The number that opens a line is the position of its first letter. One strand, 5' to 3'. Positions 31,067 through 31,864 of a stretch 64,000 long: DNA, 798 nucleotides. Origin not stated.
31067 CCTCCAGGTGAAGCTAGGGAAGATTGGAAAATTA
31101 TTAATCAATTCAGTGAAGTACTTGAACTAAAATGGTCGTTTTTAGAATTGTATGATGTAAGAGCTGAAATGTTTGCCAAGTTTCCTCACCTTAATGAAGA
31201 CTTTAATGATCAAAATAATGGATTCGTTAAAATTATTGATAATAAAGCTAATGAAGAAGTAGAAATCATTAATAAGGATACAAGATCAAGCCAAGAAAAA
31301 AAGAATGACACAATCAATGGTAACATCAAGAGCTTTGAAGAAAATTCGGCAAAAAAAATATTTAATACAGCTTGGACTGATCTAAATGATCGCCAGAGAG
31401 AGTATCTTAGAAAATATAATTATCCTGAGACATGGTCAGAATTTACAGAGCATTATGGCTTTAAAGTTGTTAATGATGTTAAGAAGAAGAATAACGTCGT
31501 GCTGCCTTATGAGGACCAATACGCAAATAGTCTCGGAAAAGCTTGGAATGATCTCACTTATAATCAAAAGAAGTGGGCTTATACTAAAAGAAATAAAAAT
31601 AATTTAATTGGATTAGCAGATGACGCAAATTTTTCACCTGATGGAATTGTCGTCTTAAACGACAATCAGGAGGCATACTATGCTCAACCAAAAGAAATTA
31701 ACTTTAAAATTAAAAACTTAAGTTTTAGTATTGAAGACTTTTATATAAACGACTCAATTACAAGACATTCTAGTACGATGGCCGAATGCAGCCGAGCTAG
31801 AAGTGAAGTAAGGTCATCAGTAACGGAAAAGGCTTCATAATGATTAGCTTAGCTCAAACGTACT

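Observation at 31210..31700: Roughly 150-aa in-frame insertion in NuoG with a duplicated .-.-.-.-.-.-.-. motif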

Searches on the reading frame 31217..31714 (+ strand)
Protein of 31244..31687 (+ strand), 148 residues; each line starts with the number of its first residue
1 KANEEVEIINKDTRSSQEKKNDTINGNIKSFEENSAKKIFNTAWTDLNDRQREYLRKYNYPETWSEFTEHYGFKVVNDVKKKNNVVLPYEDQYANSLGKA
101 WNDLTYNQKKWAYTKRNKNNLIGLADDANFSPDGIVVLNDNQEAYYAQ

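Call 25: predict_structure(alignment_id=A3)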
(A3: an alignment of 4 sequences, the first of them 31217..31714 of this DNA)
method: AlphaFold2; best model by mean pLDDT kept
length: 166 residues; sequences in the alignment: 4
mean_pLDDT: 42.7   pTM: 0.28
mean pLDDT of the five models: 42.7, 42.5, 39.9, 39.7, 39.2
residues with pLDDT >= 90: 0; 70-90: 10; 50-70: 29; < 50: 127
segments of 3 or more residues with pLDDT < 50: 1-21, 27-54, 65-93, 122-166
pLDDT, mean of each block of 10 residues (from residue 1): 29 31 50 39 36 50 46 41 37 51 71 62 38 32 42 41 25
secondary structure, 60 per line:
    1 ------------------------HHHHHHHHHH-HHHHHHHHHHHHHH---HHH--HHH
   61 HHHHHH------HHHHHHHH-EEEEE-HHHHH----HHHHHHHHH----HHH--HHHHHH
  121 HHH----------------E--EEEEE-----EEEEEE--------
elements in order: H25-34 H36-49 H58-66 H73-80 E82-86 H88-92 H97-105 H115-123 E143-147 E153-158
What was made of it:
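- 31457..31477 (+): Motif GFKVVND (aa 710-716), a predicted strand following hairpin 1. The insert-only model predicts a strand here (call 25).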

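Call 26: search_protein_representatives(alignment_id=A3)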
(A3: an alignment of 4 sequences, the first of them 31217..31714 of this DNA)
Query: 4 sequences, 164 profile positions. Proteins with E-value up to 0.001 (for the whole library): 9; up to 1e-10: 7; up to 1e-30: 3. The best 9 are listed.
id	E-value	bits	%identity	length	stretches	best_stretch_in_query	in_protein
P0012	1.3e-94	330.9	-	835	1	1-164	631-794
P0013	1.8e-37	145.0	-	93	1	13-87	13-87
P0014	2.1e-37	144.8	-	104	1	82-152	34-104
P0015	2.8e-28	115.2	-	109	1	3-70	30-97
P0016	4.5e-21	91.7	-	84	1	43-90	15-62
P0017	2.2e-19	86.2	-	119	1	7-81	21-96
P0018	1.4e-13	67.4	-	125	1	1-52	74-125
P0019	2.7e-08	50.1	-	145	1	1-41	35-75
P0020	1.2e-05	41.6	-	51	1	3-36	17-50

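Call 51: search_solved_structures(query=A3, max_evalue=10, show_alignments=3)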
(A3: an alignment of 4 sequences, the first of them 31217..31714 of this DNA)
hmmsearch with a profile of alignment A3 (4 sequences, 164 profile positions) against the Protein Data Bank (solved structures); distinct sequences matched with E-value up to 10: 1.
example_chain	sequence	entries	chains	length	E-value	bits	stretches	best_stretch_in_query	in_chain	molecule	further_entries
6sga_FX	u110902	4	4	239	0.9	12.6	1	47-87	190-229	mt-SAF27 | mt-SAF27 (KRIPP11) | PPR_long domain-containing protein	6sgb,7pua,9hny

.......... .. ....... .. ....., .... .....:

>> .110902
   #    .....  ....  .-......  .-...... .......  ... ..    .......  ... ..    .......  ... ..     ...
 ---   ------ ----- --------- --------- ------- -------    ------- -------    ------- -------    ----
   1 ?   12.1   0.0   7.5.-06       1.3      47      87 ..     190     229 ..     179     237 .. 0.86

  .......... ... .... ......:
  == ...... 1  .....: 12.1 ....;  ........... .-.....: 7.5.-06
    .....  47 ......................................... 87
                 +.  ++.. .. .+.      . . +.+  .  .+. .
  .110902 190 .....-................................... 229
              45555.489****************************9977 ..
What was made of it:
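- The profile search against PDB found nothing (call 51).
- Tried and rejected: PDB profile search: one junk hit at E=0.9 (call 51).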

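Call 53: fold_search(model_id=the predicted structure, library=pdb)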
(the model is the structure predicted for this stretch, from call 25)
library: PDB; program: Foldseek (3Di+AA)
matches with E <= 10: 48; with E <= 0.001: 0
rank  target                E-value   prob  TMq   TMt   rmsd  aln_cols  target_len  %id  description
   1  1huu_C                2.0e+00  0.06  0.15  0.26   7.5        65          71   11  DNA-BINDING PROTEIN HU FROM BACILLUS STEAROTHERMOPHILUS (released 1999-01-13)
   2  7p0x_B                3.7e+00  0.02  0.12  0.04  16.5        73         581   11  Crystal structure of Thioredoxin reductase from Brugia Malayi (released 2022-04-06)
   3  2a1s_B                4.2e+00  0.01  0.11  0.06  21.8       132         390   11  Crystal structure of native PARN nuclease domain (released 2005-12-20)
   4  1b37_A                4.5e+00  0.03  0.10  0.04   2.0        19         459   32  A 30 ANGSTROM U-SHAPED CATALYTIC TUNNEL IN THE CRYSTAL STRUCTURE OF POLYAMINE OXIDASE (released 1999-12-17)
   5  5gjq_L                4.5e+00  0.02  0.11  0.05  21.2        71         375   11  Structure of the human 26S proteasome bound to USP14-UbAl (released 2016-08-17)
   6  7p0x_C                4.5e+00  0.02  0.12  0.04  16.6        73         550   11  Crystal structure of Thioredoxin reductase from Brugia Malayi (released 2022-04-06)
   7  8ryf_B                4.8e+00  0.03  0.12  0.09   8.3        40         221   15  AzeJ in complex with MTA and AZE from Pseudomonas aeruginosa (P4(2)22) (released 2025-01-01)
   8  1kzg_C                4.8e+00  0.02  0.13  0.08   4.3        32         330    9  DbsCdc42(Y889F) (released 2002-03-20)
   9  2yuq_MODEL_1_A        5.1e+00  0.03  0.12  0.20   5.0        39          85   18  Solution structure of the SH3 domain of human Tyrosine-protein kinase ITK/TSK (released 2007-10-09)
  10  1rj2_D                5.1e+00  0.02  0.13  0.08   4.3        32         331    9  Crystal structure of the DH/PH fragment of Dbs without bound GTPase (released 2004-06-29)
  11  6qj2_B                5.4e+00  0.03  0.12  0.22   8.0        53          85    6  Crystal structure of the C. thermophilum condensin Smc4 ATPase head in complex with the C-terminal domain of Brn1 (released 2019-07-03)
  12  8plv_A                5.4e+00  0.01  0.13  0.04  23.4        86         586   16  Thioredoxin glutathione reductase of Schistosoma mansoni fragment screen hit 32. (released 2024-01-31)
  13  2idl_A                5.4e+00  0.01  0.11  0.14   8.5        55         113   13  Crystal Structure of Conserved Protein of Unknown Function from Streptococcus pneumoniae (released 2006-10-17)
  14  2k79_A                5.8e+00  0.02  0.11  0.25   2.5        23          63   22  Solution Structure of the binary complex between the SH3 and SH2 domain of interleukin-2 tyrosine kinase (released 2009-03-10)
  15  1kzg_A                5.8e+00  0.02  0.13  0.07   4.3        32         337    9  DbsCdc42(Y889F) (released 2002-03-20)
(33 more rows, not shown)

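Call 65: search_protein_families(library=phrogs, proteins=[window:31244-31687:+], max_evalue=0.1)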
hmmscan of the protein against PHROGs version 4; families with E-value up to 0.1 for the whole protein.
seq(148 aa): 2 families
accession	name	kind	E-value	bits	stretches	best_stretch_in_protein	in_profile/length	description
phrog_21580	-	unknown function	0.052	14.6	0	74-146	8-81/85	-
phrog_2836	-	tail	0.058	12.7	1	1-84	615-686/778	tail length tape measure protein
